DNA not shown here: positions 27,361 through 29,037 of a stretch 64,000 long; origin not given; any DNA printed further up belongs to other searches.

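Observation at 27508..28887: Unusual fusion of GTP cyclohydrolase II with a RibD-type reductase domain (no deaminase, no RibB)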

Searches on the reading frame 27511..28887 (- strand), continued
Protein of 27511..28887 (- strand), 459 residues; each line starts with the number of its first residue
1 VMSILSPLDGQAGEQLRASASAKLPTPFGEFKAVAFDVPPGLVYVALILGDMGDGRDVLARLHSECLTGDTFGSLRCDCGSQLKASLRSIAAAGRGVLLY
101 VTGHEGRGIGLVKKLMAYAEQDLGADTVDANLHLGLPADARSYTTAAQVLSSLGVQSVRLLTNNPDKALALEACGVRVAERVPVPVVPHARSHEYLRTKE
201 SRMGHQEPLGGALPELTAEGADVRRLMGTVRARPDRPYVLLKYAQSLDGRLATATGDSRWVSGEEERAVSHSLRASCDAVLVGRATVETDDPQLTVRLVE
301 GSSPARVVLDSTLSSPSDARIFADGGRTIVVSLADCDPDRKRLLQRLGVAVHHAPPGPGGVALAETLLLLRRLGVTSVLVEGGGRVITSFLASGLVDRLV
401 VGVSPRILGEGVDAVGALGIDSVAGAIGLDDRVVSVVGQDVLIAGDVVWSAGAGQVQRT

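Call 73: search_protein_representatives(protein=window:27511-28887:-)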
Query: 459 residues. Proteins with E-value up to 0.001 (for the whole library): 28163; up to 1e-10: 16311; up to 1e-30: 2492. The best 150 are listed.
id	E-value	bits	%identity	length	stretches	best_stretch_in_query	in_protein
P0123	2.7e-136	471.2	58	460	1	23-453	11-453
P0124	1.2e-131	455.9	53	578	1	16-447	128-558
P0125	4.9e-113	394.5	61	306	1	18-316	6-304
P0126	5.8e-109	381.1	63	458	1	15-305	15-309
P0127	2.8e-108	378.8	51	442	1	19-446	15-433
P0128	6.1e-98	344.8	53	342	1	120-448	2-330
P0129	2.7e-95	336.1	49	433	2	10-209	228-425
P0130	9.5e-93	327.6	47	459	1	19-451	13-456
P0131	4.8e-89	315.4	53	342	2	129-383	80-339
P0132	2.6e-88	313.0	45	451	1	14-409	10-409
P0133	3.4e-87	309.3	46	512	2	18-210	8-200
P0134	1.7e-86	307.1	44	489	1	15-445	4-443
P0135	1.2e-85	304.2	46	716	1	15-442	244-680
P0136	6.8e-85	301.8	52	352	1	14-351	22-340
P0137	7.6e-85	301.6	47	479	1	18-451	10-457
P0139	5.6e-81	288.9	45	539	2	20-206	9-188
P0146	9.4e-78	278.2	42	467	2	19-207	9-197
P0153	2.4e-74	267.0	42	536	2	16-206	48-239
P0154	1.3e-73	264.5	41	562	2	21-206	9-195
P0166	2.1e-67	244.1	42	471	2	19-210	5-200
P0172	3.1e-64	233.7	46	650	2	19-208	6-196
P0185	4.7e-61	223.2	45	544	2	21-214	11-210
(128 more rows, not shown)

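Call 74: search_protein_families(library=pfam, proteins=[P0133, P0139, P0154, P0172, P0185, P0153, P0146, P0166, P0124, P0135], max_evalue=0.0001)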
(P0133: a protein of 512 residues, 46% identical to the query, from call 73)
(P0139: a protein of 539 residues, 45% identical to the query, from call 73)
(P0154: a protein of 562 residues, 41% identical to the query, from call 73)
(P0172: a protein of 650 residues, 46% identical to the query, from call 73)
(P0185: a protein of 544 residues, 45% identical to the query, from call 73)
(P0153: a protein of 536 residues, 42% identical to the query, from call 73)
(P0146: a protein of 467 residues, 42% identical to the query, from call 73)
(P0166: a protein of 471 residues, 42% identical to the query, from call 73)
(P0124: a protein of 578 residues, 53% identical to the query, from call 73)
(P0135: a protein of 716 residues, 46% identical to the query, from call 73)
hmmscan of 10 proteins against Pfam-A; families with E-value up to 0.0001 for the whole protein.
P0133 (512 aa): 2 families
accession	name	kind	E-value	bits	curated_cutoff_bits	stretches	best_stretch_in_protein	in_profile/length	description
PF00925.25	GTP_cyclohydro2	-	2.1e-68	229.5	23.3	1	8-173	2-165/165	GTP cyclohydrolase II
PF01872.23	RibD_C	-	2.6e-42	145.3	24.1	1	298-481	1-178/197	RibD C-terminal domain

P0139 (539 aa): 4 families
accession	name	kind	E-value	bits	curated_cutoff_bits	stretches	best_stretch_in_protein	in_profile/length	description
PF00925.25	GTP_cyclohydro2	-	1.9e-60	203.7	23.3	1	9-165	4-165/165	GTP cyclohydrolase II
PF01872.23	RibD_C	-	4.8e-49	167.3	24.1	1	333-532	1-196/197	RibD C-terminal domain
PF00383.29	dCMP_cyt_deam_1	-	6.5e-24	84.2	25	1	190-287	3-101/102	Cytidine and deoxycytidylate deaminase zinc-binding region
PF14437.12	MafB19-deam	-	6.5e-15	55.7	27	1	190-307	2-122/142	MafB19-like deaminase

P0154 (562 aa): 2 families
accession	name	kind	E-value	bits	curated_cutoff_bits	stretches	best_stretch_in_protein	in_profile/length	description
PF00925.25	GTP_cyclohydro2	-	3e-69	232.2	23.3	1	10-171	6-164/165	GTP cyclohydrolase II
PF01872.23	RibD_C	-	2.4e-34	119.3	24.1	1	345-549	1-189/197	RibD C-terminal domain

P0172 (650 aa): 2 families
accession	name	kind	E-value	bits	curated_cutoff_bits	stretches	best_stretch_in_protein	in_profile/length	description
PF00925.25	GTP_cyclohydro2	-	3.3e-47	160.6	23.3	1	7-169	4-164/165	GTP cyclohydrolase II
PF01872.23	RibD_C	-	1.1e-32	113.9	24.1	1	381-572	1-167/197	RibD C-terminal domain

P0185 (544 aa): 2 families
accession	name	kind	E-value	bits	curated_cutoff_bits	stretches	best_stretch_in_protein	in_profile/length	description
PF00925.25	GTP_cyclohydro2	-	8.9e-46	155.9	23.3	1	11-176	5-165/165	GTP cyclohydrolase II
PF01872.23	RibD_C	-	3.9e-27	95.8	24.1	1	301-491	1-167/197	RibD C-terminal domain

P0153 (536 aa): 2 families
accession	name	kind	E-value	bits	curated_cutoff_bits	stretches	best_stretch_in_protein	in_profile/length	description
PF00925.25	GTP_cyclohydro2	-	2.3e-64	216.4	23.3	1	50-215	2-165/165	GTP cyclohydrolase II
PF01872.23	RibD_C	-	1.3e-38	133.2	24.1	1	319-526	2-196/197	RibD C-terminal domain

P0146 (467 aa): 2 families
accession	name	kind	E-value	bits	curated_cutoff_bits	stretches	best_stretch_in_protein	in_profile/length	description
PF00925.25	GTP_cyclohydro2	-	2.4e-66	222.8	23.3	1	9-173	3-165/165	GTP cyclohydrolase II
PF01872.23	RibD_C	-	3.5e-49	167.8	24.1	1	251-458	1-197/197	RibD C-terminal domain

P0166 (471 aa): 2 families
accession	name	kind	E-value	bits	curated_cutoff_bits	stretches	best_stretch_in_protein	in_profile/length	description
PF00925.25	GTP_cyclohydro2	-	7.2e-59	198.5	23.3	1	6-172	4-165/165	GTP cyclohydrolase II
PF01872.23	RibD_C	-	5.4e-41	141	24.1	1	265-463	1-196/197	RibD C-terminal domain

P0124 (578 aa): 2 families
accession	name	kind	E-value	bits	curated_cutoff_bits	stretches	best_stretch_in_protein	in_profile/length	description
PF00925.25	GTP_cyclohydro2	-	2.5e-55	187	23.3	1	132-292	4-162/165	GTP cyclohydrolase II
PF01872.23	RibD_C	-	3.6e-51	174.2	24.1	1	348-531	1-178/197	RibD C-terminal domain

P0135 (716 aa): 6 families
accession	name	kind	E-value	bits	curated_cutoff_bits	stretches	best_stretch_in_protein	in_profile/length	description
PF00925.25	GTP_cyclohydro2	-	3.2e-62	209.4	23.3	1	246-414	1-164/165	GTP cyclohydrolase II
PF01872.23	RibD_C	-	4e-37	128.4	24.1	1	479-650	2-169/197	RibD C-terminal domain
PF00702.32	Hydrolase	-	8.7e-19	69.1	26.4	1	19-201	2-191/191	haloacid dehalogenase-like hydrolase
PF13419.12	HAD_2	-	1.7e-14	54.8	23.8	1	106-207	79-178/178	Haloacid dehalogenase-like hydrolase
PF13242.12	Hydrolase_like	-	4.7e-11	42.9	22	1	164-232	4-75/75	HAD-hyrolase-like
PF12710.13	HAD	-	3.4e-08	34.6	27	1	22-196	2-187/189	haloacid dehalogenase-like hydrolase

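Call 80: find_homologous_proteins(query=P0130, max_evalue=1e-40)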
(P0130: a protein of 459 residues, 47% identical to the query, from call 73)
Query P0130 (459 aa): 7543 proteins with E <= 1e-40 among 8000 candidates; the best 120 are listed.
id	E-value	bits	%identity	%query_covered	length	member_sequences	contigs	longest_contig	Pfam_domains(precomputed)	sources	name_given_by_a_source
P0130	0.0e+0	1033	100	100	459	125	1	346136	PF00925.26,PF01872.23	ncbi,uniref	ncbi:GTP cyclohydrolase II [Salinibacter sp.]|uniref:GTP cyclohydrolase II n=2 Tax=Salinibacter sp. 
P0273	5.4e-277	937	90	100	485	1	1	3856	PF00925.26,PF01872.23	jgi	-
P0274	4.0e-239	812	80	99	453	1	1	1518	PF00925.26,PF01872.23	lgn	-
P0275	1.7e-233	793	78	98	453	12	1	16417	PF00925.26,PF01872.23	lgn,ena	-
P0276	1.1e-231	788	78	98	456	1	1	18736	PF00925.26,PF01872.23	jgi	-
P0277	5.8e-230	782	76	98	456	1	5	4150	PF00925.26,PF01872.23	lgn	-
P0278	9.6e-230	781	74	99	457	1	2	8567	PF00925.26,PF01872.23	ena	-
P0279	6.2e-228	775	75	98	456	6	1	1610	PF00925.26,PF01872.23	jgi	jgi:3,4-dihydroxy 2-butanone 4-phosphate synthase/GTP cyclohydrolase II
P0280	2.5e-227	773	74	98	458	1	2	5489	PF00925.26,PF01872.23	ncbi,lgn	-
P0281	6.7e-227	772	75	98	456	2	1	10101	PF00925.26,PF01872.23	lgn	-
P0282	6.8e-227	772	75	98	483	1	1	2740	PF00925.26,PF01872.23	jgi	-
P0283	2.3e-226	770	76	98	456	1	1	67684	PF00925.26,PF01872.23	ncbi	-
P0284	2.6e-226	770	75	99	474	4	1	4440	PF00925.26,PF01872.23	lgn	-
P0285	3.7e-226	769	75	98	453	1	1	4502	PF00925.26,PF01872.23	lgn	-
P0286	6.8e-226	768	76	98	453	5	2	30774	PF00925.26,PF01872.23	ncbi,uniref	ncbi:MAG: GTP cyclohydrolase II [Salinibacter sp.]|uniref:GTP cyclohydrolase II n=1 Tax=Salinibacter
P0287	2.7e-225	766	75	98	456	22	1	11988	PF00925.26,PF01872.23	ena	-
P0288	4.1e-225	766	74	98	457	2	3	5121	PF00925.26,PF01872.23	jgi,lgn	jgi:GTP cyclohydrolase II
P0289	4.9e-225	766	75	98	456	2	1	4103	PF00925.26,PF01872.23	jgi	jgi:3,4-dihydroxy 2-butanone 4-phosphate synthase/GTP cyclohydrolase II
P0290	1.1e-224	764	76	99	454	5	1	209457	PF00925.26,PF01872.23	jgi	-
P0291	1.2e-224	764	75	98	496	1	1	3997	PF00925.26,PF01872.23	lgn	-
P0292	1.6e-224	764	73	99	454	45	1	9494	PF00925.26,PF01872.23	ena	-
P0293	3.6e-224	763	73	98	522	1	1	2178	PF00925.26,PF01872.23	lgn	-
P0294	1.2e-223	761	74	98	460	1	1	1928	PF00925.26,PF01872.23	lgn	-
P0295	1.6e-223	761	74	98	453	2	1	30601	PF00925.26,PF01872.23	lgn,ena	-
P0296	3.0e-223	760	74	98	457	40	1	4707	PF00925.26,PF01872.23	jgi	-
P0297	5.6e-223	759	74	98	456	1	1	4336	PF00925.26,PF01872.23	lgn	-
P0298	8.3e-223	758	74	98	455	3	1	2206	PF00925.26,PF01872.23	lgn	-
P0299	1.2e-222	758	74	98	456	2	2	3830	PF00925.26,PF01872.23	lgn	-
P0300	2.6e-222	757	75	97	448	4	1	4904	PF00925.26,PF01872.23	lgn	-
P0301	3.9e-222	756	73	98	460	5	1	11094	PF00925.26,PF01872.23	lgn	-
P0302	5.4e-222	756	73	98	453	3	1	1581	PF00925.26,PF01872.23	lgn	-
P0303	6.6e-222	755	74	97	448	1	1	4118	PF00925.26,PF01872.23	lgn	-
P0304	7.0e-222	755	72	99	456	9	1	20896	PF00925.26,PF01872.23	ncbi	ncbi:MAG: GTP cyclohydrolase II [Salinibacter sp.]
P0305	9.7e-222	755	72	99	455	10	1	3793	PF00925.26,PF01872.23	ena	-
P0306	1.2e-221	754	73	100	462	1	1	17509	PF00925.26,PF01872.23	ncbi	-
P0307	1.4e-221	754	74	99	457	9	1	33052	PF00925.26,PF01872.23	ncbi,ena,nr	ncbi:MAG: GTP cyclohydrolase II [Bacteroidetes bacterium QH_7_62_13]|nr:MAG: GTP cyclohydrolase II [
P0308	2.3e-221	753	74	98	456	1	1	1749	PF00925.26,PF01872.23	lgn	-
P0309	5.4e-221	752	74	97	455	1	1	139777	PF00925.26,PF01872.23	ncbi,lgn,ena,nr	ncbi:MAG: GTP cyclohydrolase II [Bacteroidetes bacterium SW_9_63_38]|nr:MAG: GTP cyclohydrolase II [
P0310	9.9e-221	751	73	98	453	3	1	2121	PF00925.26,PF01872.23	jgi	-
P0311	1.4e-220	751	72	99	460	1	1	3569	PF00925.26,PF01872.23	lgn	-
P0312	1.8e-220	751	74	98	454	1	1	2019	PF00925.26,PF01872.23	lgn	-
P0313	3.0e-220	750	73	99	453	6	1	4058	PF00925.26,PF01872.23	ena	-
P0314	3.3e-220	750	73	98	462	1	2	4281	PF00925.26,PF01872.23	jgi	jgi:3,4-dihydroxy 2-butanone 4-phosphate synthase/GTP cyclohydrolase II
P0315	4.4e-220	749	73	99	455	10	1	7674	PF00925.26,PF01872.23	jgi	jgi:3,4-dihydroxy 2-butanone 4-phosphate synthase/GTP cyclohydrolase II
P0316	4.6e-220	749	74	99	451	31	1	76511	PF00925.26,PF01872.23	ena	-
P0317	5.1e-220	749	73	98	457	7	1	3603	PF00925.26,PF01872.23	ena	-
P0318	6.3e-220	749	73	98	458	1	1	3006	PF00925.26,PF01872.23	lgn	-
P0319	1.9e-219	747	71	98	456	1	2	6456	PF00925.26,PF01872.23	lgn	-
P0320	2.7e-219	747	74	98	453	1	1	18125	PF00925.26,PF01872.23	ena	-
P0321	3.8e-219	746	73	99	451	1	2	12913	PF00925.26,PF01872.23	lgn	-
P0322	5.1e-219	746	72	99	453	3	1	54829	PF00925.26,PF01872.23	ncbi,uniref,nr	ncbi:GTP cyclohydrolase II [Salinibacter altiplanensis]|uniref:GTP cyclohydrolase II n=1 Tax=Salinib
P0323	8.1e-218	742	72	99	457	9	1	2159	PF00925.26,PF01872.23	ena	-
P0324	9.6e-218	742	72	98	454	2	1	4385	PF00925.26,PF01872.23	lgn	-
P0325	1.6e-217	741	72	98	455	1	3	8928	PF00925.26,PF01872.23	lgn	-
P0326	2.5e-215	734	73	97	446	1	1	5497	PF00925.26,PF01872.23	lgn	-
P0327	1.2e-214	731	71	98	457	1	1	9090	PF00925.26,PF01872.23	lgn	-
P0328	2.3e-214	730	72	98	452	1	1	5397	PF00925.26,PF01872.23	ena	-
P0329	3.1e-214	730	71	99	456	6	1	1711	PF00925.26,PF01872.23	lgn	-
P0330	1.0e-213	728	73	98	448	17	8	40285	PF00925.26,PF01872.23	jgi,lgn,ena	jgi:3,4-dihydroxy 2-butanone 4-phosphate synthase/GTP cyclohydrolase II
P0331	1.5e-213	728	71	98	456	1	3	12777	PF00925.26,PF01872.23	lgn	-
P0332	7.6e-213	725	71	98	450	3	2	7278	PF00925.26,PF01872.23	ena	-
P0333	6.3e-211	719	71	98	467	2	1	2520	PF00925.26,PF01872.23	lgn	-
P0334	7.5e-210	716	70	98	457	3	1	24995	PF00925.26,PF01872.23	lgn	-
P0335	4.6e-209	713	70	98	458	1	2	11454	PF00925.26,PF01872.23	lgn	-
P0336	1.1e-208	712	69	98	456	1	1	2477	PF00925.26,PF01872.23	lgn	-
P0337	7.0e-208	709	70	98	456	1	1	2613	PF00925.26,PF01872.23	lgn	-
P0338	9.1e-207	705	69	98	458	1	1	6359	PF00925.26,PF01872.23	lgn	-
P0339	1.0e-206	705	70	98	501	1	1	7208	PF00925.26,PF01872.23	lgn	-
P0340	5.9e-206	703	69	98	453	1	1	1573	PF00925.26,PF01872.23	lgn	-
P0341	8.9e-206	702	69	98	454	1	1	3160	PF00925.26,PF01872.23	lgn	-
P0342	2.5e-205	701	69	98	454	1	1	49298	PF00925.26,PF01872.23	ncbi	-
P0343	5.9e-203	693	69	98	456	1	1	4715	PF00925.26,PF01872.23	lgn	-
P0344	4.4e-202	690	70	97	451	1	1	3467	PF00925.26,PF01872.23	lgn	-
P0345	4.6e-202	690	68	98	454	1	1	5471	PF00925.26,PF01872.23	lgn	-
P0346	1.7e-201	688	67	98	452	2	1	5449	PF00925.26,PF01872.23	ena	-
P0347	2.0e-201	688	67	98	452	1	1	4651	PF00925.26,PF01872.23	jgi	jgi:3,4-dihydroxy 2-butanone 4-phosphate synthase/GTP cyclohydrolase II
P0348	2.5e-200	684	67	98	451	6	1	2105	PF00925.26,PF01872.23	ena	-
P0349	1.3e-198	678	67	98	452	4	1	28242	PF00925.26,PF01872.23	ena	-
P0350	1.8e-198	678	67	98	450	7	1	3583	PF00925.26,PF01872.23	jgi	-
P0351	1.2e-197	675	67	99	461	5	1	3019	PF00925.26,PF01872.23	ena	-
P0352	3.0e-197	674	67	98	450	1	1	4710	PF00925.26,PF01872.23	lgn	-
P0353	3.0e-197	674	66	98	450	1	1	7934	PF00925.26,PF01872.23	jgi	jgi:3,4-dihydroxy 2-butanone 4-phosphate synthase/GTP cyclohydrolase II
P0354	4.3e-197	673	66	98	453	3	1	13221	PF00925.26,PF01872.23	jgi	-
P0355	5.2e-197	673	66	98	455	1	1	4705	PF00925.26,PF01872.23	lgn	-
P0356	7.0e-197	673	66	98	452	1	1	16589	PF00925.26,PF01872.23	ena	-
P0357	7.7e-197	673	67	98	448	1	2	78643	PF00925.26,PF01872.23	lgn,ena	-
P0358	1.3e-196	672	66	99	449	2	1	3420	PF00925.26,PF01872.23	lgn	-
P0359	4.0e-196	670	65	98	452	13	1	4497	PF00925.26,PF01872.23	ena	-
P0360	1.7e-195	668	66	98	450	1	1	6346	PF00925.26,PF01872.23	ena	-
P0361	1.8e-195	668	67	98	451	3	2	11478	PF00925.26,PF01872.23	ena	-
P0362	3.2e-195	667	66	98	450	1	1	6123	PF00925.26,PF01872.23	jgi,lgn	jgi:3,4-dihydroxy 2-butanone 4-phosphate synthase/GTP cyclohydrolase II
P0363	3.3e-195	667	67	98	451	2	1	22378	PF00925.26,PF01872.23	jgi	-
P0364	5.0e-195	667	66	98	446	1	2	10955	PF00925.26,PF01872.23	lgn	-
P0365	8.3e-195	666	66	98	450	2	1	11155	PF00925.26,PF01872.23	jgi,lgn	jgi:3,4-dihydroxy 2-butanone 4-phosphate synthase/GTP cyclohydrolase II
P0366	9.7e-195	666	67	98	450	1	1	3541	PF00925.26,PF01872.23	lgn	-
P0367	1.4e-194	665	66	98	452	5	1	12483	PF00925.26,PF01872.23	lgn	-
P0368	1.7e-194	665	66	98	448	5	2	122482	PF00925.26,PF01872.23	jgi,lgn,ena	-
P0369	1.7e-194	665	67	98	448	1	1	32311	PF00925.26,PF01872.23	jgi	-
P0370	1.9e-194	665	66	98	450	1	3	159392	PF00925.26,PF01872.23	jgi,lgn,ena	jgi:3,4-dihydroxy 2-butanone 4-phosphate synthase/GTP cyclohydrolase II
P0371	2.5e-194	664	67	98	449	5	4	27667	PF00925.26,PF01872.23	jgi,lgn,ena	jgi:3,4-dihydroxy 2-butanone 4-phosphate synthase/GTP cyclohydrolase II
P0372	2.6e-194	664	65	98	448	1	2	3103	PF00925.26,PF01872.23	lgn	-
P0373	3.2e-194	664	66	98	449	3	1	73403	PF00925.26,PF01872.23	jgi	-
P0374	3.8e-194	664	66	98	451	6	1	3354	PF00925.26,PF01872.23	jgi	-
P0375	6.4e-194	663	66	98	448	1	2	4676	PF00925.26,PF01872.23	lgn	-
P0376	8.2e-194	663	65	99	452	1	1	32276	PF00925.26,PF01872.23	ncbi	-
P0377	1.3e-193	662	66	98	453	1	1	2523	PF00925.26,PF01872.23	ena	-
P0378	1.8e-193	662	63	99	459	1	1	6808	PF00925.26,PF01872.23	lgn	-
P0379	2.0e-193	661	67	98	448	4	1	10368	PF00925.26,PF01872.23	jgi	-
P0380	2.7e-193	661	64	98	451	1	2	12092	PF00925.26,PF01872.23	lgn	-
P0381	3.5e-193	661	66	98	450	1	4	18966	PF00925.26,PF01872.23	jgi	jgi:3,4-dihydroxy 2-butanone 4-phosphate synthase/GTP cyclohydrolase II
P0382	3.7e-193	660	66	98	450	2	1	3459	PF00925.26,PF01872.23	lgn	-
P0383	1.0e-192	659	66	98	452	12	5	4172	PF00925.26,PF01872.23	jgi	jgi:3,4-dihydroxy 2-butanone 4-phosphate synthase/GTP cyclohydrolase II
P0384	1.3e-192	659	65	99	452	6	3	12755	PF00925.26,PF01872.23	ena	-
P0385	8.4e-192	656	64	97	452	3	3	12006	PF00925.26,PF01872.23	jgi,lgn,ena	jgi:3,4-dihydroxy 2-butanone 4-phosphate synthase/GTP cyclohydrolase II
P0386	7.8e-191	653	65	98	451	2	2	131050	PF00925.26,PF01872.23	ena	-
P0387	8.0e-191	653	64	98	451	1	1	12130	PF00925.26,PF01872.23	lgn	-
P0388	1.9e-190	652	66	97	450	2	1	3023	PF00925.26,PF01872.23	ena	-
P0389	3.4e-190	651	65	98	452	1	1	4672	PF00925.26,PF01872.23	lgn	-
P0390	4.8e-190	650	63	97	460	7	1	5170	PF00925.26,PF01872.23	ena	-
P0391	1.2e-189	649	64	97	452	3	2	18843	PF00925.26,PF01872.23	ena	-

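Call 81: find_encoding_contigs(protein=P0130, flank=8000, max_places=1)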
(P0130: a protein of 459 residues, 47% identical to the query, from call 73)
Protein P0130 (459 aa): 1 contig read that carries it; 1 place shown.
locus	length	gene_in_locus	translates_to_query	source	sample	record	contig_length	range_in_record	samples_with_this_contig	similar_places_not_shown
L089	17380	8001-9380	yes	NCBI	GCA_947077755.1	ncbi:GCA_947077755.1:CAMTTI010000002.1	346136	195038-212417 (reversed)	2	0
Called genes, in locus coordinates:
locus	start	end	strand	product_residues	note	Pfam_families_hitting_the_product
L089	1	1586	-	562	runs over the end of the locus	PF00171:Aldedh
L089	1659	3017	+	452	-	PF12704:MacB_PCD, PF02687:FtsX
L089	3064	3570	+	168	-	PF00578:AhpC-TSA, PF08534:Redoxin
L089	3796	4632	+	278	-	PF00795:CN_hydrolase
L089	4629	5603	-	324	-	PF01259:SAICAR_synt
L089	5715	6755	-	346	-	PF00356:LacI, PF00532:Peripla_BP_1, PF13407:Peripla_BP_4, PF13377:Peripla_BP_3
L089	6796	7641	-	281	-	PF08543:Phos_pyr_kin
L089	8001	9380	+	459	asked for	PF00925:GTP_cyclohydro2, PF01872:RibD_C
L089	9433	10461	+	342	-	PF16912:Glu_dehyd_C (weak), PF00107:ADH_zinc_N (weak)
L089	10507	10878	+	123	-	PF01242:PTPS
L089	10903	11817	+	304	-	PF08242:Methyltransf_12 (weak)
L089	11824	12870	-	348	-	PF02899:Phage_int_SAM_1, PF13495:Phage_int_SAM_4 (weak), PF00589:Phage_integrase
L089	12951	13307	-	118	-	-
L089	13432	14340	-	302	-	PF02899:Phage_int_SAM_1, PF13495:Phage_int_SAM_4 (weak), PF00589:Phage_integrase (weak)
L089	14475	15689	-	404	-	PF18848:baeRF_family6, PF18851:baeRF_family8, PF18855:baeRF_family11, PF18845:baeRF_family3, PF18849:baeRF_family7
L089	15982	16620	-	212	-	PF04199:Cyclase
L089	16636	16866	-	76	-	-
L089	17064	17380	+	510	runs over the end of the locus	PF01266:DAO (faint), PF01593:Amino_oxidase, PF13450:NAD_binding_8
